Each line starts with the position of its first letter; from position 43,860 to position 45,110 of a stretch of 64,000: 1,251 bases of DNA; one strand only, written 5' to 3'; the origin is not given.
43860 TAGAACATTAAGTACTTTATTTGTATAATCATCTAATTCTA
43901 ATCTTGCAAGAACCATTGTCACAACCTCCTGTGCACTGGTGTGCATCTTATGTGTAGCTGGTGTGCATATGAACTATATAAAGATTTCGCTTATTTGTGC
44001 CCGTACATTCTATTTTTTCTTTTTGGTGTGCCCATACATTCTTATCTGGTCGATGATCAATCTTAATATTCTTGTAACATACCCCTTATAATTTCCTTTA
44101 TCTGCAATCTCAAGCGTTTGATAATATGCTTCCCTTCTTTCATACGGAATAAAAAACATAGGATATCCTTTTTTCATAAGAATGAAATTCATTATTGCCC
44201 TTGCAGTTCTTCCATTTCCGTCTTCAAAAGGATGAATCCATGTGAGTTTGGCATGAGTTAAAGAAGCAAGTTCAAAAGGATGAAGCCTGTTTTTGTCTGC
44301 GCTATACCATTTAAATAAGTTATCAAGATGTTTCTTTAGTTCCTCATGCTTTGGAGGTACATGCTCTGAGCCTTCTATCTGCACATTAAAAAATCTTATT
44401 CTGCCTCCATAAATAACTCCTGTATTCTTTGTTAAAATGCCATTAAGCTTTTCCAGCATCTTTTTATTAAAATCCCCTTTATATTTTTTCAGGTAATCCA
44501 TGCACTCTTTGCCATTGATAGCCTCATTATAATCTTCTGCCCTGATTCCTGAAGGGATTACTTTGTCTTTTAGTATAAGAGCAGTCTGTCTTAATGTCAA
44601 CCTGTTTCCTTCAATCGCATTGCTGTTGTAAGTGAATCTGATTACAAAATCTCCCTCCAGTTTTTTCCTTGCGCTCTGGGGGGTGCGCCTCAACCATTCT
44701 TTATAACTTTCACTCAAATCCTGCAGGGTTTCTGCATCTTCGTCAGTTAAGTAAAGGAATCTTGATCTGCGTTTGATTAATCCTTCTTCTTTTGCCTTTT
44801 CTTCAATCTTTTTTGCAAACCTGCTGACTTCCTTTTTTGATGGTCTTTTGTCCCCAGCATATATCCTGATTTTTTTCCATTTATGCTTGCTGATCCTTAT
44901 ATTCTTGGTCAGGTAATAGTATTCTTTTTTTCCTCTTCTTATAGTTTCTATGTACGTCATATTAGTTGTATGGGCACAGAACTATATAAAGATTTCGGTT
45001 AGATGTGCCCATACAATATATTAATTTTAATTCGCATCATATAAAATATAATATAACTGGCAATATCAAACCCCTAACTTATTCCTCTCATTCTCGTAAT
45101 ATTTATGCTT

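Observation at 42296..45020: Two class-II Fic genes flank a RelE toxin-antitoxin pair, each behind an inverted-repeat-bracketed TATA promoter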

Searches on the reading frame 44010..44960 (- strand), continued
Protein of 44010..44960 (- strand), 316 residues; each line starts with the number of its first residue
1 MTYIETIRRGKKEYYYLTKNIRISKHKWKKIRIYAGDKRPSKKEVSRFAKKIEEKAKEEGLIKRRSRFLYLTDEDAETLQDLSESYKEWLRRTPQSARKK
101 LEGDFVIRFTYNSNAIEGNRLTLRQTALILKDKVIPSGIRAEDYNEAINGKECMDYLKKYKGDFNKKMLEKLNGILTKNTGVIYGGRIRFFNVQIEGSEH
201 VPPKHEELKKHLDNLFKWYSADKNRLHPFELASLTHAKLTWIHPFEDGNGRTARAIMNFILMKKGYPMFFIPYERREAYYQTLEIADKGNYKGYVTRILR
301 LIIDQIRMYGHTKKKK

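Call 42: find_encoding_contigs(protein=P0030, flank=2500, max_places=3)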
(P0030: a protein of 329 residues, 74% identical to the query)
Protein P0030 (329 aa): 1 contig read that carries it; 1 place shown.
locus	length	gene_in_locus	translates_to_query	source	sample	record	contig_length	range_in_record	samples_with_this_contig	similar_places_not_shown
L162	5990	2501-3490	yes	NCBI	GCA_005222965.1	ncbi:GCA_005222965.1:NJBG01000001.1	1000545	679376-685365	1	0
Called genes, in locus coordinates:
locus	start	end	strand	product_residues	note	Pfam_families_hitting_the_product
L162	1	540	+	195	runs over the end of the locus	-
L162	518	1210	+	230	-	-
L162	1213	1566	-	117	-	-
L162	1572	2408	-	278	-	PF07091:FmrO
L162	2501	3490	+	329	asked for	PF02661:Fic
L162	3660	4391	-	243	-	PF01978:TrmB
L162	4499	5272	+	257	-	PF04055:Radical_SAM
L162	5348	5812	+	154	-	-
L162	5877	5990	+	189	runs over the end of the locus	PF02163:Peptidase_M50 (weak)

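Call 48: find_encoding_contigs(protein=P0040, flank=1500, max_places=2)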
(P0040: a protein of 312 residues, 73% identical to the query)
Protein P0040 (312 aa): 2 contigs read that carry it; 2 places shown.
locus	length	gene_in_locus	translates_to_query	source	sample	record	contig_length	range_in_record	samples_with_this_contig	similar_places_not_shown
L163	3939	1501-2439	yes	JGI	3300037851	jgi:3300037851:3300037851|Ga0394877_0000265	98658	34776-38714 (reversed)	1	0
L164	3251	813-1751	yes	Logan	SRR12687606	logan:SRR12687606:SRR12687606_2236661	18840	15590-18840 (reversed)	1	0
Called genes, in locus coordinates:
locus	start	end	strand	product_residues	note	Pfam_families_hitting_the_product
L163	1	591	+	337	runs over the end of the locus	PF02954:HTH_8 (weak)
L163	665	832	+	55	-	-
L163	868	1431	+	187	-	PF02915:Rubrerythrin (faint)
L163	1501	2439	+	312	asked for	PF02661:Fic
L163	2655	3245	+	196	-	-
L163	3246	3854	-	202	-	-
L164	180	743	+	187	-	PF02915:Rubrerythrin (faint)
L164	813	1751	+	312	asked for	PF02661:Fic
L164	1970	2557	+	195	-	-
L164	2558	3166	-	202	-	-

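Call 49: find_encoding_contigs(protein=P0051, flank=1500, max_places=2)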
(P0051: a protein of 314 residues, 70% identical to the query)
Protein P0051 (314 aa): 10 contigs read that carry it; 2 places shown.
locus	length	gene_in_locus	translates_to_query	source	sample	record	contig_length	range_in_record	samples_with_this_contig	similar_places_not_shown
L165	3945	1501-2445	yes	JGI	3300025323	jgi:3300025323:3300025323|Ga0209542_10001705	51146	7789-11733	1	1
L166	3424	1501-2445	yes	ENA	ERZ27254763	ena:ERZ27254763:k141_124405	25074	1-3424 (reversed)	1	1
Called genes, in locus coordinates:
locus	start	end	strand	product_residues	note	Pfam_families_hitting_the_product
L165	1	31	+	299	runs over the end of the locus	PF01207:Dus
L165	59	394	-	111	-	-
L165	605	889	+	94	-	-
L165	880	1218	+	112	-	-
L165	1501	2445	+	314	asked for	PF02661:Fic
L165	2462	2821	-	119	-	-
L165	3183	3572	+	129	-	-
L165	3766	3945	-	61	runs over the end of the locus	-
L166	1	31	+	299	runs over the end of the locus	PF01207:Dus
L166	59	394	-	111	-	-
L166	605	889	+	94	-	-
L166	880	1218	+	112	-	-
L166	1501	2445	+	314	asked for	PF02661:Fic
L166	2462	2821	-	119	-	-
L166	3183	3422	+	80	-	?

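Call 50: find_encoding_contigs(protein=P0073, flank=1500, max_places=2)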
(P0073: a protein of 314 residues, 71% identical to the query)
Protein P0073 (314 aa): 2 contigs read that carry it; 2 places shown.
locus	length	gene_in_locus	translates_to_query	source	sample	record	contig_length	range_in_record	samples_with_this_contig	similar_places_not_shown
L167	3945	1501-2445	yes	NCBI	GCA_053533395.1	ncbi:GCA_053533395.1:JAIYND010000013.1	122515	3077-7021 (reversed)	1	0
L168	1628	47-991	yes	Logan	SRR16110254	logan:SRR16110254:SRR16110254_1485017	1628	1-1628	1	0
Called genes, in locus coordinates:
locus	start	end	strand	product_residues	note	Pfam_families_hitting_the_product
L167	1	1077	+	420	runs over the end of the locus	PF01637:ATPase_2 (faint), PF20720:nSTAND3, PF13173:AAA_14, PF13635:DUF4143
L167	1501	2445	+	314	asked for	PF02661:Fic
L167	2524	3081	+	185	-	PF00413:Peptidase_M10 (weak)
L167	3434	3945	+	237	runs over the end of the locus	-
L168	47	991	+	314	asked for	PF02661:Fic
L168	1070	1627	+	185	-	PF00413:Peptidase_M10 (weak)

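Call 51: find_encoding_contigs(protein=P0098, flank=1500, max_places=2)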
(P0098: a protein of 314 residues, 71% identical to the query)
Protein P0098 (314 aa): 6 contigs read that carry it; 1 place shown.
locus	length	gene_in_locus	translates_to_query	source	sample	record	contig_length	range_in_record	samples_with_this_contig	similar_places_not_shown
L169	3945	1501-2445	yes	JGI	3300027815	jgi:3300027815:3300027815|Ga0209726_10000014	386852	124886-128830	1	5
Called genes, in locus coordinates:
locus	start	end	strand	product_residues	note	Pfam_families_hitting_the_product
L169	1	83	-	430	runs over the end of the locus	PF01336:tRNA_anti-codon, PF00152:tRNA-synt_2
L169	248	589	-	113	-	-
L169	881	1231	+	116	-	-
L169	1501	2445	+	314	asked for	PF02661:Fic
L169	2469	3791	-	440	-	PF01336:tRNA_anti-codon, PF00152:tRNA-synt_2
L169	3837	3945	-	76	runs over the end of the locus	PF10049:DUF2283 (weak)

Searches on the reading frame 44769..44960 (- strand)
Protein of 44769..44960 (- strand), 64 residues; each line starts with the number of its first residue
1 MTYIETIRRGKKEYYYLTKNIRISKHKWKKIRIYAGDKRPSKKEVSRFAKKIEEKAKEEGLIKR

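Call 38: search_protein_families(library=pfam, alignment_id=A5, max_evalue=10)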
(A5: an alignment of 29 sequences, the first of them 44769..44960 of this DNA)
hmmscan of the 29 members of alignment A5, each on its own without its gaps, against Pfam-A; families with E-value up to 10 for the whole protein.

A. member 1, window:44769-44960:- (64 aa): 1 family
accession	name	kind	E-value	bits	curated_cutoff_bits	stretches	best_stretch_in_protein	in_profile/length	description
PF01385.25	OrfB_IS605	-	0.39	11.4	30.5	1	3-55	39-87/120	Probable transposase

B. families by the number of members that match (of 29 scanned): 18 families
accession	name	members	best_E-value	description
PF10159.14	MMtag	4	0.032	Multiple myeloma tumor-associated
PF19080.5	DUF5772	3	0.0054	Family of unknown function (DUF5772)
PF17293.8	Arm-DNA-bind_5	2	0.0037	Arm DNA-binding domain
PF08847.16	Crr6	2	0.012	Chlororespiratory reduction 6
PF01385.25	OrfB_IS605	2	0.15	Probable transposase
PF16087.11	DUF4817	1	0.014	Helix-turn-helix domain (DUF4817)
PF22561.2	HisKin-conflict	1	0.033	Histidine Kinase domain observed in conflict contexts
PF12978.13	DUF3862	1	0.036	Domain of Unknown Function with PDB structure (DUF3862)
PF16814.10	Read-through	1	0.064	Read-through domain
PF05046.19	Img2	1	0.064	Mitochondrial large subunit ribosomal protein (Img2)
PF12998.12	ING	1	0.077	Inhibitor of growth proteins N-terminal histone-binding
PF09968.15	DUF2202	1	0.12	Uncharacterized protein domain (DUF2202)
PF16280.10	DUF4928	1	0.15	Domain of unknown function (DUF4928)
PF03167.25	UDG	1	0.19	Uracil DNA glycosylase superfamily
PF10372.14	CdaS_N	1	0.31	Diadenylate cyclase CdaS, N-terminal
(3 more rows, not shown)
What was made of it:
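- On AP2 / integrase Arm-type beta-sheet DNA-binding domains: Pfam Arm-DNA-bind_5 matches 2 of 29 members at E 0.004 (call 38).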

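Call 44: predict_structure(alignment_id=A5)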
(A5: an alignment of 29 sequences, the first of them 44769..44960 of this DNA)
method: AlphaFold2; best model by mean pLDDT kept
length: 64 residues; sequences in the alignment: 29
mean_pLDDT: 87.1   pTM: 0.62
mean pLDDT of the five models: 87.1, 86.7, 84.9, 84.6, 84.2
residues with pLDDT >= 90: 19; 70-90: 43; 50-70: 2; < 50: 0
segments of 3 or more residues with pLDDT < 50: none
pLDDT, mean of each block of 10 residues (from residue 1): 89 92 87 89 87 86 70
secondary structure, 60 per line:
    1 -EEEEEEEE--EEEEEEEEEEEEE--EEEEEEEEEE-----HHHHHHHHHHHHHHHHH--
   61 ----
elements in order: E2-9 E12-24 E27-36 H42-58

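Call 59: search_protein_representatives(alignment_id=A5)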
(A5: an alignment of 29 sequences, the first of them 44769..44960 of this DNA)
Query: 29 sequences, 62 profile positions. Proteins with E-value up to 0.001 (for the whole library): 337; up to 1e-10: 22; up to 1e-30: 0. The best 150 are listed.
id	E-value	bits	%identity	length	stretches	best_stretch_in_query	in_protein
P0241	2.2e-19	85.3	-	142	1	1-61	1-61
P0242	8.2e-19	83.5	-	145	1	1-61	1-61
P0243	4.6e-18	81.1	-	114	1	1-61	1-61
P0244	7.7e-18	80.4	-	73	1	1-61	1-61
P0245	6.6e-16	74.2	-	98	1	1-60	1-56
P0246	6.7e-16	74.2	-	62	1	1-50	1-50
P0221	1.2e-14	70.2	-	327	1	1-62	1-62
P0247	2.4e-14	69.2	-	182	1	1-56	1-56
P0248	4.1e-14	68.5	-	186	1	1-60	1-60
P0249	4.1e-14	68.5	-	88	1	1-61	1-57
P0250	4.2e-14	68.5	-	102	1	1-61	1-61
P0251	7.7e-14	67.6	-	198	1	1-61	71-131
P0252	8.6e-14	67.4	-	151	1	1-61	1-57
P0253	3.7e-13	65.4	-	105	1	1-50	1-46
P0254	6.2e-13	64.7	-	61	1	1-62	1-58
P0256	2.0e-12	63.1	-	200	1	1-61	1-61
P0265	2.4e-10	56.4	-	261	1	1-54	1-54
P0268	6.2e-10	55.1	-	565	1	1-39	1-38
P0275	3.2e-09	52.8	-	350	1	1-40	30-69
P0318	9.1e-07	44.9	-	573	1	1-61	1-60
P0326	1.3e-06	44.4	-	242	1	1-38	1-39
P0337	2.7e-06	43.4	-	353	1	1-37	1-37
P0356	1.0e-05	41.6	-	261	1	1-51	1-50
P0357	1.1e-05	41.5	-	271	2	1-57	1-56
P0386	2.2e-05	40.5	-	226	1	1-54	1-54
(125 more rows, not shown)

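Call 60: search_protein_families(library=pfam, proteins=[P0268, P0318, P0275, P0337, P0265, P0356, P0357, P0386, P0326, P0256], max_evalue=0.001)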
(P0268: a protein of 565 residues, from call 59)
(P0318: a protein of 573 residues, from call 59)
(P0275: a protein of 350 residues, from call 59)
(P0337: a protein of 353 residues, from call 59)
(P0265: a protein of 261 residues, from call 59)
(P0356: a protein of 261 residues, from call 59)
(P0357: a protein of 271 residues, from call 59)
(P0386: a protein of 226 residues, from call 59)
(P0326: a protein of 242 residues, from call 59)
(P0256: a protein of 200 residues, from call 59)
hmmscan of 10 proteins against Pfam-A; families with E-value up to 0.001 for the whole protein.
P0268 (565 aa): 1 family
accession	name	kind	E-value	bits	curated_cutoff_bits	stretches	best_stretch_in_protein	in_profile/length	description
PF00391.29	PEP-utilizers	-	1.2e-26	92.6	23.1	1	490-560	2-72/72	PEP-utilising enzyme, mobile domain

P0318 (573 aa): 1 family
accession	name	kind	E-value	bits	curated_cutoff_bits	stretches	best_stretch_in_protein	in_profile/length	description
PF00391.29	PEP-utilizers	-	1.8e-25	88.7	23.1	1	490-561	1-72/72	PEP-utilising enzyme, mobile domain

P0275 (350 aa): 1 family
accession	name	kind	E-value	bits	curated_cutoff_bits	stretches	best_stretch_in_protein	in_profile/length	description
PF02661.23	Fic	-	1.3e-16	61.6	24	1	194-292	3-93/93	Fic/DOC family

P0337 (353 aa): 1 family
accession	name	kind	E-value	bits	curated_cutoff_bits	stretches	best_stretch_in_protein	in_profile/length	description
PF02661.23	Fic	-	4.3e-14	53.6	24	1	169-265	2-93/93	Fic/DOC family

P0265 (261 aa): 1 family
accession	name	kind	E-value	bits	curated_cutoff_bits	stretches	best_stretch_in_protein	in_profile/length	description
PF02661.23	Fic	-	1.2e-19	71.4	24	1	171-260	1-86/93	Fic/DOC family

P0356 (261 aa): 0 families

P0357 (271 aa): 1 family
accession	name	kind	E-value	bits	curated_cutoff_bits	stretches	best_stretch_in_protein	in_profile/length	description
PF02661.23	Fic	-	9.2e-07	30.1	24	1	162-220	34-93/93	Fic/DOC family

P0386 (226 aa): 0 families

P0326 (242 aa): 0 families

P0256 (200 aa): 0 families

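Call 61: search_solved_structures(query=A5, max_evalue=10)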
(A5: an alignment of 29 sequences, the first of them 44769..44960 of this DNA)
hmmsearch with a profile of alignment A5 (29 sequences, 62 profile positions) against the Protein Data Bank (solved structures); distinct sequences matched with E-value up to 10: 1.
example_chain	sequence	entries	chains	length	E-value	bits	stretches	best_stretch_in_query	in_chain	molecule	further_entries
8p6j_BBB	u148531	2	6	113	1.8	11.9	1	30-61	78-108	Antiphagocytic M protein, type 3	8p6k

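Call 64: fold_search(model_id=the predicted structure, library=viral)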
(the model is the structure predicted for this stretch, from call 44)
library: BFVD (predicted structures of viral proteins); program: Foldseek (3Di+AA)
matches with E <= 10: 587; with E <= 0.001: 0
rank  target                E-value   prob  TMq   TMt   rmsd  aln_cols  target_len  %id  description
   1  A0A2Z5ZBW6            1.4e-01  0.99  0.62  0.52   3.2        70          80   20  Uncharacterized protein [Escherichia phage EcS1]
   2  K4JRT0                2.3e-01  0.69  0.43  0.38   5.6        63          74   19  Uncharacterized protein [Caulobacter phage CcrColossus]
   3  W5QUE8                3.1e-01  0.69  0.41  0.37   7.2        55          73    9  Uncharacterized protein [Bacillus phage BPS10C]
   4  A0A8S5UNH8            3.1e-01  0.30  0.33  0.29  11.8        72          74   12  Uncharacterized protein [Myoviridae sp. ctwVB15]
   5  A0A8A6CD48            3.3e-01  0.60  0.43  0.18   6.8        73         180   16  (no name in the UniProt tables at hand)
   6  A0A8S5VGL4            4.5e-01  0.51  0.38  0.33   6.9        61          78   15  Uncharacterized protein [Myoviridae sp. ctkfK18]
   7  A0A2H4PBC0            4.8e-01  0.28  0.35  0.25  13.4        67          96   16  Uncharacterized protein [Lactobacillus phage Lenus]
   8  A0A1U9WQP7            5.4e-01  0.54  0.38  0.37   5.6        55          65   13  Uncharacterized protein [Geobacillus phage TP-84]
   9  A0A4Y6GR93            6.4e-01  0.72  0.53  0.19   3.1        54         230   26  Uncharacterized protein [Chrysochromulina parva virus BQ2]
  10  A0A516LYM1            6.4e-01  0.33  0.35  0.06   4.9        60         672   13  (no name in the UniProt tables at hand)
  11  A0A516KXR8            6.8e-01  0.30  0.40  0.34   6.1        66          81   15  (no name in the UniProt tables at hand)
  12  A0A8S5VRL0            6.8e-01  0.30  0.35  0.17   4.9        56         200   12  (no name in the UniProt tables at hand)
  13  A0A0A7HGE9            7.3e-01  0.85  0.55  0.39   2.5        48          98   14  Uncharacterized protein [Escherichia phage vB_EcoM_VR25]
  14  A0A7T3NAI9            7.3e-01  0.85  0.63  0.38   3.2        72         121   15  (no name in the UniProt tables at hand)
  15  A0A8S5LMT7            7.3e-01  0.69  0.56  0.13   3.5        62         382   24  Integrase [Siphoviridae sp. ctDuC3]
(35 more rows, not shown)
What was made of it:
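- On AP2 / integrase Arm-type beta-sheet DNA-binding domains: BFVD gives an integrase at E 0.73 (call 64).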
